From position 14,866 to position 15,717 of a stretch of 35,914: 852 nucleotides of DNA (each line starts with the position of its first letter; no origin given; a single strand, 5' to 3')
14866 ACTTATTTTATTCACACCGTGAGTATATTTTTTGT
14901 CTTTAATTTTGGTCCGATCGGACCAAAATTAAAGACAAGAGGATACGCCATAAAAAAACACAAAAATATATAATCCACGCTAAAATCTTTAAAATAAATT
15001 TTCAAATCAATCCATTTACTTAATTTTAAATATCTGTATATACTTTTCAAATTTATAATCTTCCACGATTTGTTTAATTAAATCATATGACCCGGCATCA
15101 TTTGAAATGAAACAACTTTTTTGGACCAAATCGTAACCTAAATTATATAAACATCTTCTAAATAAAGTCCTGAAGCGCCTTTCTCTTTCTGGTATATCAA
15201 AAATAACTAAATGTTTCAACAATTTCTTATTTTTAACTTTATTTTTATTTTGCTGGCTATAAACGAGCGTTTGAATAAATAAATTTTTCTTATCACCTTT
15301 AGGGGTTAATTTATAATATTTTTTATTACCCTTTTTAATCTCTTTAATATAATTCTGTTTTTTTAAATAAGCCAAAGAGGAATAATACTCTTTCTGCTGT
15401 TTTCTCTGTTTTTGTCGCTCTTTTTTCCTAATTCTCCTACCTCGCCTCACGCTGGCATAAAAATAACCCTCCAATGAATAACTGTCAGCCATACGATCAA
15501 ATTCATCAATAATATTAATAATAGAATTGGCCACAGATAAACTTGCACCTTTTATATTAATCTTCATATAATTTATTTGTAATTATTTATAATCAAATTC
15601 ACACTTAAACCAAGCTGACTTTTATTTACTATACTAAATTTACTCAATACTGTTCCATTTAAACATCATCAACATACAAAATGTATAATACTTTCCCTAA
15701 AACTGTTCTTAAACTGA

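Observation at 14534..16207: Stand-alone wHTH-Cas2-like gene boxed in by twin perfect palindromes with outward tandem-repeat arrays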

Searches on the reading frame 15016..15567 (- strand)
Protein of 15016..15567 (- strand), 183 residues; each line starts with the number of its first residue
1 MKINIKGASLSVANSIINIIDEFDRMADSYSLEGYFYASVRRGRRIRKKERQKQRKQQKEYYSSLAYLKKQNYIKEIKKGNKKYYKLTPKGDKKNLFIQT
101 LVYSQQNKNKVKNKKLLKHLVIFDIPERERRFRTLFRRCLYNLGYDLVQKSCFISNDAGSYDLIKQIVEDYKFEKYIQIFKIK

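Call 5: search_protein_families(library=pfam, proteins=[window:15016-15567:-], max_evalue=10)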
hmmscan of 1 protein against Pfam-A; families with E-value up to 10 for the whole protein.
window:15016-15567:- (183 aa): 8 families
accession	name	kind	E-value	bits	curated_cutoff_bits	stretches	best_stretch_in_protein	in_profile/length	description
PF20803.2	PaaX_M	-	8.7e-12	45.4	24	1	119-181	9-70/83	PaaX protein central Cas2-like domain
PF09820.16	AAA-ATPase_like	-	0.014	15.6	26.1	1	64-127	14-72/201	Predicted AAA-ATPase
PF03551.20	PadR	-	0.016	15.6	27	1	58-93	31-71/75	Transcriptional regulator PadR-like family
PF16053.10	MRP-S34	-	0.13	12.7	24.5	1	55-122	49-118/130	Mitochondrial 28S ribosomal protein S34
PF22665.2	DUF6293_C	-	0.19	12.6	27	1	48-92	54-95/101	DUF6293 C-terminal winged helix domain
PF07848.18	PaaX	-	0.21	12.3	24.8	1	64-91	43-70/70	PaaX-like protein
PF15686.10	LYRIC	-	0.36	10.7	30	1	36-95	61-119/426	Lysine-rich CEACAM1 co-isolated protein family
PF04995.19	CcmD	-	0.43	11.1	25.6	1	37-58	23-44/44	Heme exporter protein D (CcmD)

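Call 11: find_homologous_proteins(query=window:15016-15567:-, max_evalue=0.001)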
Query window:15016-15567:- (183 aa): 3 proteins with E <= 0.001 among 89 candidates.
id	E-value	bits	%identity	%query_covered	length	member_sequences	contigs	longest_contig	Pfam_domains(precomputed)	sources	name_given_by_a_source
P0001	2.1e-110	384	100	100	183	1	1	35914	PF20803.3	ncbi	-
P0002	4.1e-9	55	34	85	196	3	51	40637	PF20803.3,PF09827.15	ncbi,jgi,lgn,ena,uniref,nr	ncbi:MAG: hypothetical protein AUJ32_00885 [Parcubacteria group bacterium CG1_02_40_82]|uniref:Trans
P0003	4.2e-8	51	36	74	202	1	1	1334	PF20803.3,PF09827.15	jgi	-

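Call 12: search_protein_families(library=ncbifam, proteins=[window:15016-15567:-], max_evalue=10)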
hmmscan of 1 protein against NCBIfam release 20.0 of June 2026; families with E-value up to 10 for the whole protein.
window:15016-15567:- (183 aa): 4 families
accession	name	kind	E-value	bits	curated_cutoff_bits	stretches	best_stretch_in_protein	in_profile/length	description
TIGR02277.1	PaaX_trns_reg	equivalog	4.6e-06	26.4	264.55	1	64-179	40-148/279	phenylacetic acid degradation operon negative regulatory protein PaaX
TIGR01573.1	cas2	equivalog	1.1e-05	25.6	24.5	1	119-182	3-70/96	CRISPR-associated endonuclease Cas2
NF010290.0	PRK13730.1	subfamily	0.048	13.2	333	1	45-128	24-103/212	type-F conjugative transfer system pilin assembly protein TrbC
NF033788.1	HTH_metalloreg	subfamily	0.1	12.4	55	1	65-90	46-71/77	metalloregulator ArsR/SmtB family transcription factor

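Call 13: search_solved_structures(query=window:15016-15567:-, max_evalue=10, show_alignments=3)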
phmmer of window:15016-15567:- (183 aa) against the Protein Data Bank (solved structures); distinct sequences matched with E-value up to 10: 3.
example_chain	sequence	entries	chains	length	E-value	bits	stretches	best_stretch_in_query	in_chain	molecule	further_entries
7fiw_B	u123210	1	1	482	0.16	15.3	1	105-174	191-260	bacteria factor 4,CidA I(Zeta/1) protein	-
7fit_A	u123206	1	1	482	0.18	15.1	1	105-174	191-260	bacteria factor 1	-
4awd_A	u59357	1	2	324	1.6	12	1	3-84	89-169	BETA-PORPHYRANASE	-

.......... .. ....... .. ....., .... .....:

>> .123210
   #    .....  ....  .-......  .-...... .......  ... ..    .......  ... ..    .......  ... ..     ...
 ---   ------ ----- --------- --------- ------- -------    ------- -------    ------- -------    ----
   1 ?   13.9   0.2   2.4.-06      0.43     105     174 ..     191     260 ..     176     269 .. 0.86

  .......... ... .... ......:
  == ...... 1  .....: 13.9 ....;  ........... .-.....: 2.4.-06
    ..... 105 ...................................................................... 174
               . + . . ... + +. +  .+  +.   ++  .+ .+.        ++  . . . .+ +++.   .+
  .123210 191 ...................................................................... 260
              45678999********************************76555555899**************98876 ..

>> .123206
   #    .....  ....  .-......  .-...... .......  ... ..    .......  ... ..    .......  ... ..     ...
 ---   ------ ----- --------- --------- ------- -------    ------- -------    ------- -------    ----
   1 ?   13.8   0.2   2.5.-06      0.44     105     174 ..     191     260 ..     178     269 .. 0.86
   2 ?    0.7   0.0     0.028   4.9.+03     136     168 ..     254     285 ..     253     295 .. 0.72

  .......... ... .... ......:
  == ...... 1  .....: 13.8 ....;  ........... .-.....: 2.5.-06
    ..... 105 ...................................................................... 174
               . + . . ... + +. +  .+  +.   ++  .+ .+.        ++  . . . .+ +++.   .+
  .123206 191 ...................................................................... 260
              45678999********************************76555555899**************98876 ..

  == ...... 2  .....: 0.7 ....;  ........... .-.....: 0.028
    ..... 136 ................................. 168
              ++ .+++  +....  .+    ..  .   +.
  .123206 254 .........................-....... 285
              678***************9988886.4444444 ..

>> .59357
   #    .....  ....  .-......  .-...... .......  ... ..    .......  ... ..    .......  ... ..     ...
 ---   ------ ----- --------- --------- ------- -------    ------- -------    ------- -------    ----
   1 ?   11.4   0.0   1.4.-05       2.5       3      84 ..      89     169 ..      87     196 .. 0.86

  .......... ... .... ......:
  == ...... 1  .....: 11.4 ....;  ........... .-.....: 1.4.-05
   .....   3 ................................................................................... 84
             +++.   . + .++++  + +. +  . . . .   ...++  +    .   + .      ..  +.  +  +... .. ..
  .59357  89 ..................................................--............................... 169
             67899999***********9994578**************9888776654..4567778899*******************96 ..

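Call 16: find_encoding_contigs(protein=P0002, flank=5000, max_places=8)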
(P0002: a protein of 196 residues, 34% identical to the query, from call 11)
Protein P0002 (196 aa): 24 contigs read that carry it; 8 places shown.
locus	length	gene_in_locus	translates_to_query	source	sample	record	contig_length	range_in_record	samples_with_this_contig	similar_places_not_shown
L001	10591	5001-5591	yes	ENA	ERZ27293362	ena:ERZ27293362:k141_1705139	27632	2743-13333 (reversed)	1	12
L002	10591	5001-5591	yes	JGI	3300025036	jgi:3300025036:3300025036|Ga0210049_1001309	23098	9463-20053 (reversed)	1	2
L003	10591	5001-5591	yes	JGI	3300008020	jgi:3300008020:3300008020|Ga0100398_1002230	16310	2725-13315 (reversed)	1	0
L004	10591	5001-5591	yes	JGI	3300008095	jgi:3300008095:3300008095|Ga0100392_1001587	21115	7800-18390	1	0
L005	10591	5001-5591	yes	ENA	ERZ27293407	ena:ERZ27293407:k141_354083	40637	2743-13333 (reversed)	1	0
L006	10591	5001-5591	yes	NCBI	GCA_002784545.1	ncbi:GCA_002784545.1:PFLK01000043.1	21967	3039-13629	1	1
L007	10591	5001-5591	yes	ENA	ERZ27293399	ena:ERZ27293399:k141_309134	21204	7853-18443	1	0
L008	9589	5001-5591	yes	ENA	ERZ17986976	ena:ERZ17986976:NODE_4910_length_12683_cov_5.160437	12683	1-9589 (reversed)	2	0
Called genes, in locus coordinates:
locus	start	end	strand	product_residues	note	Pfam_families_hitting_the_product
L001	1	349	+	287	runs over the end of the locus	PF00188:CAP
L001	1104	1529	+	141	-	PF18920:DUF5671 (faint)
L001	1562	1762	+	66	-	PF18893:DUF5652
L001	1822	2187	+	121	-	-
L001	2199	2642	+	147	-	PF02643:DUF192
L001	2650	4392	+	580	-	PF09972:DUF2207, PF20990:DUF2207_C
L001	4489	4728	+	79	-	-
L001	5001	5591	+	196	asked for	PF09827:CRISPR_Cas2 (faint), PF20803:PaaX_M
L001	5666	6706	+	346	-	PF04055:Radical_SAM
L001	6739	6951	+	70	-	-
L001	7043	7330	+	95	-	PF18905:DUF5661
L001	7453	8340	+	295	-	PF10648:Gmad2, PF10646:Germane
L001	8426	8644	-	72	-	-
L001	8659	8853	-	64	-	-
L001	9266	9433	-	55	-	-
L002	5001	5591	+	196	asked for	PF09827:CRISPR_Cas2 (faint), PF20803:PaaX_M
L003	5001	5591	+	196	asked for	PF09827:CRISPR_Cas2 (faint), PF20803:PaaX_M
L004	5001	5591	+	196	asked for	PF09827:CRISPR_Cas2 (faint), PF20803:PaaX_M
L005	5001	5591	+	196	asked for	PF09827:CRISPR_Cas2 (faint), PF20803:PaaX_M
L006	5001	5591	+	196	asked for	PF09827:CRISPR_Cas2 (faint), PF20803:PaaX_M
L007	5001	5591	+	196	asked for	PF09827:CRISPR_Cas2 (faint), PF20803:PaaX_M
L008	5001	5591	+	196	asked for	PF09827:CRISPR_Cas2 (faint), PF20803:PaaX_M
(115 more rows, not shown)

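Call 24: search_protein_representatives(alignment_id=A1)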
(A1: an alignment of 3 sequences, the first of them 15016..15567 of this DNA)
Query: 3 sequences, 198 profile positions. Proteins with E-value up to 0.001 (for the whole library): 4322; up to 1e-10: 1652; up to 1e-30: 405. The best 150 are listed.
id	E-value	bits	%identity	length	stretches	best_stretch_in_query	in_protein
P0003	4.1e-97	340.1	-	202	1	1-198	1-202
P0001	3.8e-70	252.0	-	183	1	1-189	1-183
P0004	1.0e-59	218.0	-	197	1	1-197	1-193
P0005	1.6e-56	207.6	-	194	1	1-198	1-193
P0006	2.4e-53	197.2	-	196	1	1-198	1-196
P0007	1.3e-52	194.8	-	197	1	1-197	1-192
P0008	7.7e-51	189.0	-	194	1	1-197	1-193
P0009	1.6e-50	188.0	-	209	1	6-195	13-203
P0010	3.1e-50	187.1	-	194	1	1-197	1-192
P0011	3.2e-49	183.7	-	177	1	18-197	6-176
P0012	6.1e-49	182.8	-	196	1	1-197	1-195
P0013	1.0e-48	182.1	-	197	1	1-196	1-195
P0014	3.9e-48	180.2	-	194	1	1-198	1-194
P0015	5.5e-48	179.7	-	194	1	1-195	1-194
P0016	2.0e-47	177.9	-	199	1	1-197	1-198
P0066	3.9e-43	163.9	-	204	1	1-198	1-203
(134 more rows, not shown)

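Call 30: find_related_loci(query=A3, collection=genome_contigs, flank=3000)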
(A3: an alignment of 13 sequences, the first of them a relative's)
Query A3 (204 aa) in genome_contigs; peptide patterns used: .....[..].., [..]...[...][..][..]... (x = any residue, [..] = any of these).
281 stretches matched a pattern; 174 encode a relative of the query (tblastn E <= 1e-3); the best 80 are kept; 80 distinct loci.
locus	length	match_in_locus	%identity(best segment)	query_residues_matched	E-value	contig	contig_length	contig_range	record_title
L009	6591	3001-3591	44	1-202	3e-48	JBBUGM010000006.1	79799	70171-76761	MAG: Patescibacteria group bacterium isolate H43-bin210_1 H43_bin210_1_000000000006, whole genome shotgun sequence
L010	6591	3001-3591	43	2-203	5e-47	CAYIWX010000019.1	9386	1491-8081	MAG TPA_asm: uncultured Candidatus Saccharibacteria bacterium isolate ERP119705_co3_575 genome assembly, contig: NODE_90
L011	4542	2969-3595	42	1-202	1e-46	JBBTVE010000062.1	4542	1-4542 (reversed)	MAG: Patescibacteria group bacterium isolate H52-bin098_1 H52_bin098_1_000000000062, whole genome shotgun sequence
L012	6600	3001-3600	40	1-202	1e-46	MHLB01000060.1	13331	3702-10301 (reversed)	MAG: Candidatus Liptonbacteria bacterium RIFCSPLOWO2_01_FULL_53_13 rifcsplowo2_01_scaffold_79544, whole genome shotgun s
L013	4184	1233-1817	39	3-202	1e-46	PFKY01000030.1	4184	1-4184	MAG: Candidatus Wolfebacteria bacterium CG_4_10_14_0_8_um_filter_39_64 CG_4_10_14_0.8_um_filter_scaffold_40190_c, whole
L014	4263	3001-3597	41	1-203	3e-46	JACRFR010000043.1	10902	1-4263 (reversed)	MAG: Candidatus Liptonbacteria bacterium isolate NC_groundwater_1730_Pr3_B-0.1um_54_13 SR-2_scaffold_141_2246130, whole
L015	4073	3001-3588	43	2-202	3e-46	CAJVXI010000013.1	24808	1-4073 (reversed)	TPA_asm: uncultured bacterium isolate DRR093005_bin.15_MetaBAT_v2.12.1_MAG genome assembly, contig: NODE_954_length_2480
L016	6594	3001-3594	41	1-203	6e-46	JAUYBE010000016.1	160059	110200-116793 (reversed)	MAG: bacterium isolate C19_maxbin.019_sub C19_k141_31568, whole genome shotgun sequence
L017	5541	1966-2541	41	2-202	9e-46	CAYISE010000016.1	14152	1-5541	MAG TPA_asm: uncultured Candidatus Saccharibacteria bacterium isolate ERP119705_co3_567 genome assembly, contig: NODE_50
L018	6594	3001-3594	41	1-203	7e-46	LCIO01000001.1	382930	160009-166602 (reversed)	MAG: Candidatus Wolfebacteria bacterium GW2011_GWA1_44_24 UW50_C0001, whole genome shotgun sequence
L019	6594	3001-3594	43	1-203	1e-43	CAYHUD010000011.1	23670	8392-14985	MAG TPA_asm: uncultured Candidatus Saccharibacteria bacterium isolate ERP119705_co16_431 genome assembly, contig: NODE_1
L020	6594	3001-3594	42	2-204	8e-44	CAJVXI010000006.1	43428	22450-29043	TPA_asm: uncultured bacterium isolate DRR093005_bin.15_MetaBAT_v2.12.1_MAG genome assembly, contig: NODE_408_length_4342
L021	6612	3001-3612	41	1-203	1e-43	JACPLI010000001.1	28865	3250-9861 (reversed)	MAG: Candidatus Liptonbacteria bacterium isolate NC_groundwater_517_Ag_S-0.1um_55_12 S35_SO-1_scaffold_1153, whole genom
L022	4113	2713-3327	40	1-202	2e-43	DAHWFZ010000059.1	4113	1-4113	MAG TPA_asm: Candidatus Wolfebacteria bacterium isolate clean1250 k141_514814, whole genome shotgun sequence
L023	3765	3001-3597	39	1-202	3e-42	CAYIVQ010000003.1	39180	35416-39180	MAG TPA_asm: uncultured Candidatus Saccharibacteria bacterium isolate ERP119705_co8_44 genome assembly, contig: NODE_721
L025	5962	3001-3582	41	2-202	3e-42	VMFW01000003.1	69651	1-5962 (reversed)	MAG: Parcubacteria group bacterium Gr01-1014_20 G01um101420_scaffold_197, whole genome shotgun sequence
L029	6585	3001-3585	39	1-202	1e-40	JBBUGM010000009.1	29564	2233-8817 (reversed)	MAG: Patescibacteria group bacterium isolate H43-bin210_1 H43_bin210_1_000000000009, whole genome shotgun sequence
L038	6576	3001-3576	40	1-202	3e-39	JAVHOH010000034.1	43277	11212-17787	MAG: Candidatus Paceibacterota bacterium isolate WB02no19_35_22 NODE_211_length_43277_cov_13.895308, whole genome shotgu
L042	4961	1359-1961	37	1-203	1e-38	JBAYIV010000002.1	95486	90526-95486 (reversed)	MAG: Candidatus Paceibacterota bacterium isolate SO_2016_GW1_39 scaffold00514_OW334_2016, whole genome shotgun sequence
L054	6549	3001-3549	38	1-202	2e-36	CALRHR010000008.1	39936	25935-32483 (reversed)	MAG: Candidatus Nomurabacteria bacterium isolate TrH-25oct19-200 genome assembly, contig: TrH-25oct19-C1644, whole genom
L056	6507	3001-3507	41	23-202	4e-36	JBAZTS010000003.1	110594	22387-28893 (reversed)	MAG: Candidatus Paceibacterota bacterium isolate SO_2017_GW1_209 NODE_1208_length_110594_cov_6.720387_OW334_2017, whole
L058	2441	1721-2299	37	2-203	3e-36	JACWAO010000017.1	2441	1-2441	MAG: Candidatus Colwellbacteria bacterium isolate B_PAT_13 k141_86482, whole genome shotgun sequence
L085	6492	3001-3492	46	23-201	2e-31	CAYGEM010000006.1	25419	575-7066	MAG TPA_asm: uncultured Candidatus Saccharibacteria bacterium isolate ERP113451_co2_195 genome assembly, contig: NODE_11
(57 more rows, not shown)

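Call 34: predict_structure(alignment_id=A2)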
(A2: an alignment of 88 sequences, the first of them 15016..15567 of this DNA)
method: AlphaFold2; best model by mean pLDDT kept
length: 183 residues; sequences in the alignment: 88
mean_pLDDT: 82.1   pTM: 0.44
mean pLDDT of the five models: 82.1, 82.1, 80.9, 80.3, 77.5
residues with pLDDT >= 90: 101; 70-90: 31; 50-70: 40; < 50: 11
segments of 3 or more residues with pLDDT < 50: 1-6
pLDDT, mean of each block of 10 residues (from residue 1): 47 62 51 68 91 95 96 98 97 84 63 69 97 93 93 89 90 94 87
secondary structure, 60 per line:
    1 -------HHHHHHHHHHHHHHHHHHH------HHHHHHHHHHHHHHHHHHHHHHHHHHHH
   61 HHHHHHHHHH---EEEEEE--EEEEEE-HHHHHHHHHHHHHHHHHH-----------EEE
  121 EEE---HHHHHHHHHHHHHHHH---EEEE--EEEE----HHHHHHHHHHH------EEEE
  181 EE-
elements in order: H8-26 H33-70 E74-79 E82-87 H89-106 E118-123 H127-142 E146-149 E152-155 H160-170 E177-182

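Call 38: fold_search(model_id=the predicted structure, library=pdb)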
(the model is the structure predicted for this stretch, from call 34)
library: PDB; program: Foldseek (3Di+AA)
matches with E <= 10: 392; with E <= 0.001: 0
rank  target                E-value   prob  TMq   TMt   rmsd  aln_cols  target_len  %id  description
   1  6jhz_A                8.8e-03  1.00  0.31  0.56   3.0        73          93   22  Crystal structure of cas2 (released 2020-03-25)
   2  2ivy                  1.4e-02  1.00  0.32  0.62   3.2        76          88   18  Crystal structure of hypothetical protein sso1404 from Sulfolobus solfataricus P2 (released 2006-06-28)
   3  8ia4_A                1.5e-02  1.00  0.31  0.55   3.0        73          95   22  Crystal structure of Cas2 in complex with AcrVA5-peptide (released 2023-03-22)
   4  3exc                  1.5e-02  1.00  0.28  0.60   2.8        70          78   21  Structure of the RNA'se SSO8090 from Sulfolobus solfataricus (released 2008-11-11)
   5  5zyf_F                6.7e-02  0.97  0.28  0.56   3.4        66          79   20  Crystal structure of Streptococcus pyogenes type II-A Cas2 (released 2018-08-15)
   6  8ia4_B                7.2e-02  0.99  0.30  0.55   3.4        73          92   22  Crystal structure of Cas2 in complex with AcrVA5-peptide (released 2023-03-22)
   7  5zyf_E                7.2e-02  0.99  0.29  0.60   3.0        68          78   18  Crystal structure of Streptococcus pyogenes type II-A Cas2 (released 2018-08-15)
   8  9h6t_A                9.3e-02  0.99  0.31  0.50   2.9        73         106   19  Partial Cas1-Cas2 CRISPR integrase complex bound to a half-integration product, Streptococcus thermophilus DGCC 7710 C (released 2026-02-18)
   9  8a39_AP1              9.3e-02  0.98  0.45  0.29   4.1       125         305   13  Crystal Structure of PaaX from Escherichia coli W (released 2023-07-05)
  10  5zyf_D                9.9e-02  0.98  0.29  0.57   2.6        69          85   17  Crystal structure of Streptococcus pyogenes type II-A Cas2 (released 2018-08-15)
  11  5xvn_F                1.1e-01  0.99  0.32  0.50   3.0        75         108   17  E. far Cas1-Cas2/prespacer binary complex (released 2017-10-04)
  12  6qxt_W                1.4e-01  0.92  0.27  0.45   4.2        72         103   21  Cas1-Cas2-Csn2-DNA dimer complex from the Type II-A CRISPR-Cas system (released 2019-05-08)
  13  5zyf_B                1.5e-01  0.95  0.29  0.54   3.3        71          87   17  Crystal structure of Streptococcus pyogenes type II-A Cas2 (released 2018-08-15)
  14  5g4d                  1.7e-01  0.94  0.28  0.58   2.9        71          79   22  Crystal structure of the Cas2 in T.onnurineus (released 2016-07-27)
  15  6jhz_B                1.8e-01  0.96  0.29  0.53   3.3        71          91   22  Crystal structure of cas2 (released 2020-03-25)
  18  5zyf_C                2.2e-01  0.91  0.29  0.57   3.1        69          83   19  Crystal structure of Streptococcus pyogenes type II-A Cas2 (released 2018-08-15)
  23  5zyf_A                2.8e-01  0.95  0.31  0.60   3.0        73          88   18  Crystal structure of Streptococcus pyogenes type II-A Cas2 (released 2018-08-15)
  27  4es1                  3.7e-01  0.90  0.30  0.55   2.6        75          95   17  Double-stranded Endonuclease Activity in B. halodurans Clustered Regularly Interspaced Short Palindromic Repeats (CRISPR (released 2012-08-22)
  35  4es3                  5.1e-01  0.80  0.29  0.56   2.9        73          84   18  Double-stranded Endonuclease Activity in B. halodurans Clustered Regularly Interspaced Short Palindromic Repeats (CRISPR (released 2012-08-22)
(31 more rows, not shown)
